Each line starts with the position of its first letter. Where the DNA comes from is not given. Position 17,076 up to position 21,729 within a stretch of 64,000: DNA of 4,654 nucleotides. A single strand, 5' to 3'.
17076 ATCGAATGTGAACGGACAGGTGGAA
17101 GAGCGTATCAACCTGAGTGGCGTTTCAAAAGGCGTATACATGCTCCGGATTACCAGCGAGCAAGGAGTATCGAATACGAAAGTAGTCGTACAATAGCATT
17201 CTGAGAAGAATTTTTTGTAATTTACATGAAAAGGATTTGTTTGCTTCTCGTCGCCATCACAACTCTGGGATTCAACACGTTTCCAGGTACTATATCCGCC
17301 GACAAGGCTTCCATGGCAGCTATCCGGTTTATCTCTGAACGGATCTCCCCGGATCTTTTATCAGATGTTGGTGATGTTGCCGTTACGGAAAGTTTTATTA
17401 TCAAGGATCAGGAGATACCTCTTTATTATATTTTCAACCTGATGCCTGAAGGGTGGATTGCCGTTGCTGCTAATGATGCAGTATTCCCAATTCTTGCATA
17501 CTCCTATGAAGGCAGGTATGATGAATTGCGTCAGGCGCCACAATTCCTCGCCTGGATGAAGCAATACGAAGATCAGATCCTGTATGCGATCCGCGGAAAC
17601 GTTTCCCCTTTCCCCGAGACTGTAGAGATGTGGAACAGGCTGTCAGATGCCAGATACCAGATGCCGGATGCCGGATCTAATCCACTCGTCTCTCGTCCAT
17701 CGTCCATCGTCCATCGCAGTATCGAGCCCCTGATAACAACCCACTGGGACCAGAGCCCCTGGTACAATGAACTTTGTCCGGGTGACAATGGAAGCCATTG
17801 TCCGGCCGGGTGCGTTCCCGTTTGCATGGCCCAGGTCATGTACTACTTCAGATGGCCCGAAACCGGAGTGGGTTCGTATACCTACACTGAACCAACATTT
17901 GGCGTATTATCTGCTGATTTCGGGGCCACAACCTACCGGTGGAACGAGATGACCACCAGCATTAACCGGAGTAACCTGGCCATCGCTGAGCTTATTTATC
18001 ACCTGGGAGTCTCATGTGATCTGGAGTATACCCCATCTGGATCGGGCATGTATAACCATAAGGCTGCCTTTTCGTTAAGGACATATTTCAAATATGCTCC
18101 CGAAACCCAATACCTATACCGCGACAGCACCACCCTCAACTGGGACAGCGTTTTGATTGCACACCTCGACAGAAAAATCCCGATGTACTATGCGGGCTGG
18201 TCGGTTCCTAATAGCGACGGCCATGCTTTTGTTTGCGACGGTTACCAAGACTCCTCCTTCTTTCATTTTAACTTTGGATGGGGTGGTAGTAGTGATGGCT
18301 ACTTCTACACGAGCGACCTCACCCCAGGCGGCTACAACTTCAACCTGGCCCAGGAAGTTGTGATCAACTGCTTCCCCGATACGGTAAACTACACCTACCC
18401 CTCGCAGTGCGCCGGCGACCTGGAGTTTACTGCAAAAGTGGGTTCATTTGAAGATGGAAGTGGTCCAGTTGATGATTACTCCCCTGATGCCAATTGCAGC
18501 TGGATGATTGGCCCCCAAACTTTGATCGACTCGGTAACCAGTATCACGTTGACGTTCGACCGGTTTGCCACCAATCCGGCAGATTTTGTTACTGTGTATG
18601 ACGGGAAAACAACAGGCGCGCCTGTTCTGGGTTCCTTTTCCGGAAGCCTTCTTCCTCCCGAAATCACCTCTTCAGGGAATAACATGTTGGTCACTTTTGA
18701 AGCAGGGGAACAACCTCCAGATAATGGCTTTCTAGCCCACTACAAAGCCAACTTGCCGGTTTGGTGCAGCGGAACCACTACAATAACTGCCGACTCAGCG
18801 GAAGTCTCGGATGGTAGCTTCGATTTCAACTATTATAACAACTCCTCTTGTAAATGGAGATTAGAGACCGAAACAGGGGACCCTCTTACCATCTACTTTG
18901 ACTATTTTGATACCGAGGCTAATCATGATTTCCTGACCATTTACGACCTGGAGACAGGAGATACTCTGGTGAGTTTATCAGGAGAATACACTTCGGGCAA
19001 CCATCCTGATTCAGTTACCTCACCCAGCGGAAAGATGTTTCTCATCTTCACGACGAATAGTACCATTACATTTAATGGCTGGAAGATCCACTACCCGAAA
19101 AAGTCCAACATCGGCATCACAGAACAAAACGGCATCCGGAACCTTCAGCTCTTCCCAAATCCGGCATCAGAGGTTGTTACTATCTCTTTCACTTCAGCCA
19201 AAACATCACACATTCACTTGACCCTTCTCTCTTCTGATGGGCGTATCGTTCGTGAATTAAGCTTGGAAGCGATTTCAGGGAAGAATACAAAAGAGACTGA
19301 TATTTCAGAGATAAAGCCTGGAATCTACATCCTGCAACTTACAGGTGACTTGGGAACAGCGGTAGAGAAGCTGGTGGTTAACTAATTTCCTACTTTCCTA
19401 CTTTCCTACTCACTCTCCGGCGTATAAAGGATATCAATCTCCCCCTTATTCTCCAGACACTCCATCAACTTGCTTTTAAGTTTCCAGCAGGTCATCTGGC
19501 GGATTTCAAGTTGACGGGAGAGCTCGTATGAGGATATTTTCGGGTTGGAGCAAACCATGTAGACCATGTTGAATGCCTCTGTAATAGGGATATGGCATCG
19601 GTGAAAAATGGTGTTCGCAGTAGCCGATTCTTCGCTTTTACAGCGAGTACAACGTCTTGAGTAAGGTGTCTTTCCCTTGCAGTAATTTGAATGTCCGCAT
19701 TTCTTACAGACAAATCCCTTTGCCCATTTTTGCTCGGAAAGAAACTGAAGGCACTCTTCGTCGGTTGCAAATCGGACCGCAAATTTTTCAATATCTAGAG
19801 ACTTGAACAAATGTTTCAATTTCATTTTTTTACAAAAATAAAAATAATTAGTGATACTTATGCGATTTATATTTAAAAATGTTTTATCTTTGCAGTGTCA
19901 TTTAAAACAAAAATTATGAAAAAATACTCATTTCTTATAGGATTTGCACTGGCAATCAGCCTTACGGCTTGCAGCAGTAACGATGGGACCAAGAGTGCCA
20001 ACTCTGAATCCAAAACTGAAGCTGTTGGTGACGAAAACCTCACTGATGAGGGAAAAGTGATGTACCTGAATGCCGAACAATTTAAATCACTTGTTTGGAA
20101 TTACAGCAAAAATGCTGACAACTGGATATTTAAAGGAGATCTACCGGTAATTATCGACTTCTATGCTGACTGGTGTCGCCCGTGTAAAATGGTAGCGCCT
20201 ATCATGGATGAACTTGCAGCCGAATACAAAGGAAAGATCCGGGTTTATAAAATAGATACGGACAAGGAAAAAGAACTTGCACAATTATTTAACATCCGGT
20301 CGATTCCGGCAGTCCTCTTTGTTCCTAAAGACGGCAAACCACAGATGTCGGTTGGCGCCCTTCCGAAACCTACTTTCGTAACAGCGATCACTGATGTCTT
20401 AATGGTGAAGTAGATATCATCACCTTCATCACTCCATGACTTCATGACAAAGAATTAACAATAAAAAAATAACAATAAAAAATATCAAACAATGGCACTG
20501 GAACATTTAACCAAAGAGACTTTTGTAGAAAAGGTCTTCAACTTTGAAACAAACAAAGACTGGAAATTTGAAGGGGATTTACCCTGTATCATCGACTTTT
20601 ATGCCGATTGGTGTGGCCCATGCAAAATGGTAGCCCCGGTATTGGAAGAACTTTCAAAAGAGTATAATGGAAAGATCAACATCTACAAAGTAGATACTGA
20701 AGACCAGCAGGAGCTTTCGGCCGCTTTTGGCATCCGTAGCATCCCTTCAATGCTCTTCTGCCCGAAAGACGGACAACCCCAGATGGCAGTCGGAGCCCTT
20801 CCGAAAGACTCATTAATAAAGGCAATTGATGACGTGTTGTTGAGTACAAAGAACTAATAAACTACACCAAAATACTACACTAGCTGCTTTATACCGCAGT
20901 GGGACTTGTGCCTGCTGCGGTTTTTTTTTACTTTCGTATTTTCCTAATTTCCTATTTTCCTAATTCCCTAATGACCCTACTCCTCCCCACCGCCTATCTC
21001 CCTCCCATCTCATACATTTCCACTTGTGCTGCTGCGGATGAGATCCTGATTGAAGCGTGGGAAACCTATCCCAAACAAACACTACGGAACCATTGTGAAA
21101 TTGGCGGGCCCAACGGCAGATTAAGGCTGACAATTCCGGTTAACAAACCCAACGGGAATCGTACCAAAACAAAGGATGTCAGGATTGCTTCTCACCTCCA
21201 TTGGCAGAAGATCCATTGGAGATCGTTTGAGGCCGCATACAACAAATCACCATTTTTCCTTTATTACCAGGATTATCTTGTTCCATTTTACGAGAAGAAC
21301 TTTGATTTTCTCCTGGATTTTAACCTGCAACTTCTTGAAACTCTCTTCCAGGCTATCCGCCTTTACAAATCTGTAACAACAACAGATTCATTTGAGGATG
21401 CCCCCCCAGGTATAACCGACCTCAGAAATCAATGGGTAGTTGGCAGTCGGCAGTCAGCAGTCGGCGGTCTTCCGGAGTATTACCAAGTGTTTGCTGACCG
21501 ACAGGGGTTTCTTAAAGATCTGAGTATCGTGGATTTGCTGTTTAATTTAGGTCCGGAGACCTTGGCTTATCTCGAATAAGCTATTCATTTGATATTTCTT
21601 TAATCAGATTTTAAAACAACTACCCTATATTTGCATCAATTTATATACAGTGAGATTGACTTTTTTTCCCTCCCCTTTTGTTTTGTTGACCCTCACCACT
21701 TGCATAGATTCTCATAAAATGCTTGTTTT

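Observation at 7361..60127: Dispersed family of phase-locked 7-/8-nt drifting tandem arrays occupying short intergenic spacers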

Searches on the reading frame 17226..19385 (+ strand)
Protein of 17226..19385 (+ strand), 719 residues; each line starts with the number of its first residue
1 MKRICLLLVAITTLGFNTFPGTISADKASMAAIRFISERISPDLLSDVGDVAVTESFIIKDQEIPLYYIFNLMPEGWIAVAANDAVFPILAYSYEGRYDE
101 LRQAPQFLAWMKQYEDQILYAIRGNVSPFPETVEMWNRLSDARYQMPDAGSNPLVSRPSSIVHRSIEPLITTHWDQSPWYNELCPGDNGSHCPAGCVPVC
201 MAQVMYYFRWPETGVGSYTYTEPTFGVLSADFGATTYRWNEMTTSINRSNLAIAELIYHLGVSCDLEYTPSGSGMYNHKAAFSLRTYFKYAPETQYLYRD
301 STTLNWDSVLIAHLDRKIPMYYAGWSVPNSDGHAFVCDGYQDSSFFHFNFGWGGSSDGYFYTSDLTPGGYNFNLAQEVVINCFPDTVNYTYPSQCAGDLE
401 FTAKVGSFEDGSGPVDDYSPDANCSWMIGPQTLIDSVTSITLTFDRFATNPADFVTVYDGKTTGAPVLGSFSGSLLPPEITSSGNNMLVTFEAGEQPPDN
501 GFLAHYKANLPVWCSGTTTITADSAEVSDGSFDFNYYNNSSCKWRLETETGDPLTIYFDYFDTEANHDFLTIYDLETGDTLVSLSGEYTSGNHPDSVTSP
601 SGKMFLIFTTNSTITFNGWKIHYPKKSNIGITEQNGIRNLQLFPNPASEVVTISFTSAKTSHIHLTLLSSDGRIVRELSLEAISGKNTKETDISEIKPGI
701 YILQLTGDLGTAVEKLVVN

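Call 10: search_protein_families(library=pfam, proteins=[window:17226-19385:+])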
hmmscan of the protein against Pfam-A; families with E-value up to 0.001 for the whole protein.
window:17226-19385:+ (719 aa): 4 families
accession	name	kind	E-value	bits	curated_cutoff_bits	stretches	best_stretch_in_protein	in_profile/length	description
PF01640.23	Peptidase_C10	-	1.6e-58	198.6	26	1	174-360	1-194/194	Peptidase C10 family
PF00431.26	CUB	-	2.2e-29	102.4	21.4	2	395-506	1-110/110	CUB domain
PF13734.11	Inhibitor_I69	-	5.1e-13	49.7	25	1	22-118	3-98/98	Spi protease inhibitor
PF18962.6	Por_Secre_tail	-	5.5e-13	49.4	27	1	642-718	1-75/75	Secretion system C-terminal sorting domain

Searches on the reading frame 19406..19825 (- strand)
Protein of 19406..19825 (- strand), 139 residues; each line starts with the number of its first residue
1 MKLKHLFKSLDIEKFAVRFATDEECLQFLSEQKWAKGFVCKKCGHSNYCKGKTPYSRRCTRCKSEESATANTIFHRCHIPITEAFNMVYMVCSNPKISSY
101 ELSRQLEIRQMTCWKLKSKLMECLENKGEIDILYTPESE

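Call 10: search_protein_families(library=pfam, proteins=[window:19406-19825:-])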
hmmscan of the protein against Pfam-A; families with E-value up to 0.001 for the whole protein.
window:19406-19825:- (139 aa): 1 family
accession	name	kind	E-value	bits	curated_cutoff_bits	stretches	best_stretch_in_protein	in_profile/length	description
PF12760.12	Zn_ribbon_IS1595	-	1.2e-07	32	25.4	1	21-63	2-44/46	Transposase zinc-ribbon domain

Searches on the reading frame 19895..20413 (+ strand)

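Call 66: search_protein_families(library=ncbifam, proteins=[window:19895-20413:+], max_evalue=0.01)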
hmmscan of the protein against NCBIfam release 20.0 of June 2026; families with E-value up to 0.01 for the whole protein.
window:19895-20413:+ (172 aa): 19 families
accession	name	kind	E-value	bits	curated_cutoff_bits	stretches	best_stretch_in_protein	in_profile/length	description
TIGR01068.1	thioredoxin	equivalog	1.3e-31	108.7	96.8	1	71-167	3-99/101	thioredoxin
NF008229.0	PRK10996.1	equivalog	9.1e-27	93.5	125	1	41-165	11-135/141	thioredoxin TrxC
NF006898.0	PRK09381.1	equivalog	9.4e-21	74.2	138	1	74-159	13-98/109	thioredoxin TrxA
TIGR01126.1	pdi_dom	equivalog_domain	1.3e-15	57.5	107.2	1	72-149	4-85/105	protein disulfide-isomerase domain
TIGR01130.1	ER_PDI_fam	subfamily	2e-13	50.7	344.25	1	62-149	343-430/476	protein disulfide-isomerase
NF047697.1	ThioredTrxAClost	equivalog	2.5e-12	46.9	140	1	74-148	9-82/105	thioredoxin TrxA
NF045694.1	seleno_TsoB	exception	9.6e-10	37.2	805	1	70-150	462-550/572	rhodanese/DsbD fusion-like selenoprotein TsoB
NF002854.0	PRK03147.1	subfamily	2.3e-08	34.2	170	1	84-114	64-94/176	thiol-disulfide oxidoreductase ResA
NF001419.0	PRK00293.1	subfamily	2.5e-06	26.3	330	1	82-151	477-552/574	protein-disulfide reductase DsbD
TIGR00424.1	APS_reduc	equivalog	1.1e-05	24.3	553.2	1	85-147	375-440/464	5'-adenylylsulfate reductase, thioredoxin-independent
TIGR00385.1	dsbE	subfamily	1.6e-05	24.5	123.15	1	72-127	53-105/173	DsbE family thiol:disulfide interchange protein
TIGR02187.2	PDO_seleno_TRX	equivalog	3.5e-05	23.2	185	1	86-148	20-83/209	protein disulfide oxidoreductase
TIGR00411.1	redox_disulf_1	equivalog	0.0001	22.3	92.75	1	90-142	7-59/82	MJ0307 family thioredoxin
NF047696.1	ThlDiSintTplARhiz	equivalog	0.00072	19.4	230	1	79-123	95-139/219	thiol:disulfide interchange protein TlpA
NF041202.1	StoA_CxxC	exception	0.0015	18.5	210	0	85-115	55-85/163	endospore biogenesis thiol-disulfide oxidoreductase StoA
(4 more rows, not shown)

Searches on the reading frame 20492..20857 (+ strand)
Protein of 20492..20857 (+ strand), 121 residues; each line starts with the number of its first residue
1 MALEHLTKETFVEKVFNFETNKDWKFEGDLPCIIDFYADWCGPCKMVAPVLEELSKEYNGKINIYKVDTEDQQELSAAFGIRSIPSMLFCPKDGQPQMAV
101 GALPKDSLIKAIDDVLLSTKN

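Call 66: search_protein_families(library=ncbifam, proteins=[window:20492-20857:+], max_evalue=0.01)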
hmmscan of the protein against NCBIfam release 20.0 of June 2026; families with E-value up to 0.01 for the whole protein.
window:20492-20857:+ (121 aa): 19 families
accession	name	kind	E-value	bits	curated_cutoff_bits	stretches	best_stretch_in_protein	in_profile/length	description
TIGR01068.1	thioredoxin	equivalog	3.3e-32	110.7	96.8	1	20-114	5-99/101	thioredoxin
NF008229.0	PRK10996.1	equivalog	4.8e-25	87.9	125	1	21-114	44-137/141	thioredoxin TrxC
NF006898.0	PRK09381.1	equivalog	3.7e-20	72.3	138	1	28-114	20-106/109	thioredoxin TrxA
TIGR01126.1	pdi_dom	equivalog_domain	2.6e-15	56.6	107.2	1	29-112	14-101/105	protein disulfide-isomerase domain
NF047697.1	ThioredTrxAClost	equivalog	1.1e-11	44.8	140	1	27-96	15-83/105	thioredoxin TrxA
TIGR01130.1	ER_PDI_fam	subfamily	2.8e-11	43.6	344.25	1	33-95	367-429/476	protein disulfide-isomerase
NF045694.1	seleno_TsoB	exception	4.7e-08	31.6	805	1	29-97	474-550/572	rhodanese/DsbD fusion-like selenoprotein TsoB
TIGR00385.1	dsbE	subfamily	5.1e-07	29.4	123.15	1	29-75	63-106/173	DsbE family thiol:disulfide interchange protein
TIGR00411.1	redox_disulf_1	equivalog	2.4e-06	27.5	92.75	1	38-114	8-80/82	MJ0307 family thioredoxin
TIGR02187.2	PDO_seleno_TRX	equivalog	6.4e-06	25.7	185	1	39-94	28-82/209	protein disulfide oxidoreductase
NF002854.0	PRK03147.1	subfamily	7e-06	26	170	1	32-71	65-105/176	thiol-disulfide oxidoreductase ResA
NF001419.0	PRK00293.1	subfamily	3.6e-05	22.5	330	1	30-104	478-561/574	protein-disulfide reductase DsbD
NF041202.1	StoA_CxxC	exception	0.00077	19.4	210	1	32-69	55-92/163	endospore biogenesis thiol-disulfide oxidoreductase StoA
NF047696.1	ThlDiSintTplARhiz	equivalog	0.0014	18.4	230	1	32-72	100-143/219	thiol:disulfide interchange protein TlpA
TIGR00424.1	APS_reduc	equivalog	0.0033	16.1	553.2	1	31-95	374-441/464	5'-adenylylsulfate reductase, thioredoxin-independent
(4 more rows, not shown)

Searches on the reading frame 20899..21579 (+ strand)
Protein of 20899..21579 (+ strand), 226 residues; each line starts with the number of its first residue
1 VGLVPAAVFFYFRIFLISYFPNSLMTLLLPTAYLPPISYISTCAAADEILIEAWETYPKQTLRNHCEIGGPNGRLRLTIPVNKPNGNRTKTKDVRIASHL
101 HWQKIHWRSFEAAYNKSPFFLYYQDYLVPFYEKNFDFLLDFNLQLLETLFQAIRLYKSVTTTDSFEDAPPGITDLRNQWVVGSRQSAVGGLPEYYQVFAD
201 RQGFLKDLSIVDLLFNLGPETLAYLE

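Call 10: search_protein_families(library=pfam, proteins=[window:20899-21579:+])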
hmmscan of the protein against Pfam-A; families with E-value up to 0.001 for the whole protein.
window:20899-21579:+ (226 aa): 1 family
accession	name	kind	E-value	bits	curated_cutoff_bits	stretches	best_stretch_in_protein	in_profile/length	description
PF08889.16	WbqC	-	9.8e-32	111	21.3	1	32-165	3-136/218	WbqC-like protein family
